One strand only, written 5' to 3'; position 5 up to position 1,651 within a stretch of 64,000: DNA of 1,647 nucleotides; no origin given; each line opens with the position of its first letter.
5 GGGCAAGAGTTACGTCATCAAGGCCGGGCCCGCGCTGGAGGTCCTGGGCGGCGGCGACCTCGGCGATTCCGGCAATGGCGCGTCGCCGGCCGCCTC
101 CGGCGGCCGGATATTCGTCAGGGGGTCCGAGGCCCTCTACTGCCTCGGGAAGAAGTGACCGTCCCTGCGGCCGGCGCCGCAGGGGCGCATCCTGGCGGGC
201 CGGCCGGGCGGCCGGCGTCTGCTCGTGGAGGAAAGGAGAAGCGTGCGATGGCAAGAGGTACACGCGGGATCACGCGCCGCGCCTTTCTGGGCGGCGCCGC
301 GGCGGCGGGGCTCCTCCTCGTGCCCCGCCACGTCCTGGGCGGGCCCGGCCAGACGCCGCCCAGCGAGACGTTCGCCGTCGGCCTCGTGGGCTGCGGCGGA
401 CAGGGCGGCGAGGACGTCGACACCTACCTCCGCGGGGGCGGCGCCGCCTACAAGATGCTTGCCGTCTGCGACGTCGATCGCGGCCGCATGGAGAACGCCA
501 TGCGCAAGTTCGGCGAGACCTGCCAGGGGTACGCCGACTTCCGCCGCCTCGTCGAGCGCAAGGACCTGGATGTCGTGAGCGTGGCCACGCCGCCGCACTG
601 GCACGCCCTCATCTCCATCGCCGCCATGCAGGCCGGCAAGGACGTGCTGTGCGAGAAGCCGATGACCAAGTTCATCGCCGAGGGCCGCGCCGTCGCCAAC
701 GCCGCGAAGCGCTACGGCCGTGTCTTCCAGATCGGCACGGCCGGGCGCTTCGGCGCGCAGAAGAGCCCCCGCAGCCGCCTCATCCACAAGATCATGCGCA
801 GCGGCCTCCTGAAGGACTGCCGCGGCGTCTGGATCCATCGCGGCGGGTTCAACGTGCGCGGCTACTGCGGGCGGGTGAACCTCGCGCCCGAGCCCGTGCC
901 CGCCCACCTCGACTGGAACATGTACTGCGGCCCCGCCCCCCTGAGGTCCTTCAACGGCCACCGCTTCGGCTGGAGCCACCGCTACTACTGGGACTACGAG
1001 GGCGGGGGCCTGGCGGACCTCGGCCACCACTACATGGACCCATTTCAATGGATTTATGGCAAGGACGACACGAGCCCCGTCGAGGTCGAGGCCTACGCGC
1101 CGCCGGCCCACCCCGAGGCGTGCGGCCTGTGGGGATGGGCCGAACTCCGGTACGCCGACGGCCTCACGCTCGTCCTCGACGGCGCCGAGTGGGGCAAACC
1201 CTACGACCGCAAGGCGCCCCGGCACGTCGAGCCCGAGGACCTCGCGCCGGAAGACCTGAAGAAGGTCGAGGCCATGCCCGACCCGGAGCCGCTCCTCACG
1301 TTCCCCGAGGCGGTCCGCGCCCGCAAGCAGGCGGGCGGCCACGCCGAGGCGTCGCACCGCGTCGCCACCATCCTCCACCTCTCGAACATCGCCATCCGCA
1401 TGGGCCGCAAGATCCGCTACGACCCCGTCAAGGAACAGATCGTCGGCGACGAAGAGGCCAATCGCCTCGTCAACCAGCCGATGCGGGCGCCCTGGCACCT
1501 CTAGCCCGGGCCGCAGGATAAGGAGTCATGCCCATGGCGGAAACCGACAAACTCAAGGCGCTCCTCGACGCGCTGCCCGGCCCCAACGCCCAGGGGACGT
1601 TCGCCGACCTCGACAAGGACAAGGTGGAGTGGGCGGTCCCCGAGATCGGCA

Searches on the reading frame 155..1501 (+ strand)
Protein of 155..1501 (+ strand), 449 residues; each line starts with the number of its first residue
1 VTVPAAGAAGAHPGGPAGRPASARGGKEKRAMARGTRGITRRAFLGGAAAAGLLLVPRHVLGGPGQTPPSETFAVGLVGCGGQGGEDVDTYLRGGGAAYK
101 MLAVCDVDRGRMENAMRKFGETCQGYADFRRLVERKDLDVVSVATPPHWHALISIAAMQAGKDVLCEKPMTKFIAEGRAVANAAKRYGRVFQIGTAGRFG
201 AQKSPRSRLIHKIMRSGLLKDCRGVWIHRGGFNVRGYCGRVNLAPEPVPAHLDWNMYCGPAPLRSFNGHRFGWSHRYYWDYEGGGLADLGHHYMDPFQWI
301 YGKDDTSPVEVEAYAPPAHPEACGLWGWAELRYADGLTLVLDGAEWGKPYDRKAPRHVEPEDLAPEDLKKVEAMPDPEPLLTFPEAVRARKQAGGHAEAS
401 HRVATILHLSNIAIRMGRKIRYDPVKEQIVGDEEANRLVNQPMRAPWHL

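Call 78: search_protein_families(library=pfam, proteins=[window:155-1501:+], max_evalue=0.0001)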
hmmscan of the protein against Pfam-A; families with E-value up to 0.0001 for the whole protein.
window:155-1501:+ (449 aa): 2 families
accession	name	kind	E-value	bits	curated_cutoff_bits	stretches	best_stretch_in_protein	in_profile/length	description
PF19051.5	GFO_IDH_MocA_C2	-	3.9e-63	213.8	23.3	1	208-448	6-253/254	Oxidoreductase family, C-terminal alpha/beta domain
PF01408.29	GFO_IDH_MocA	-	1.2e-20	74.9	24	1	74-194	2-119/120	Oxidoreductase family, NAD-binding Rossmann fold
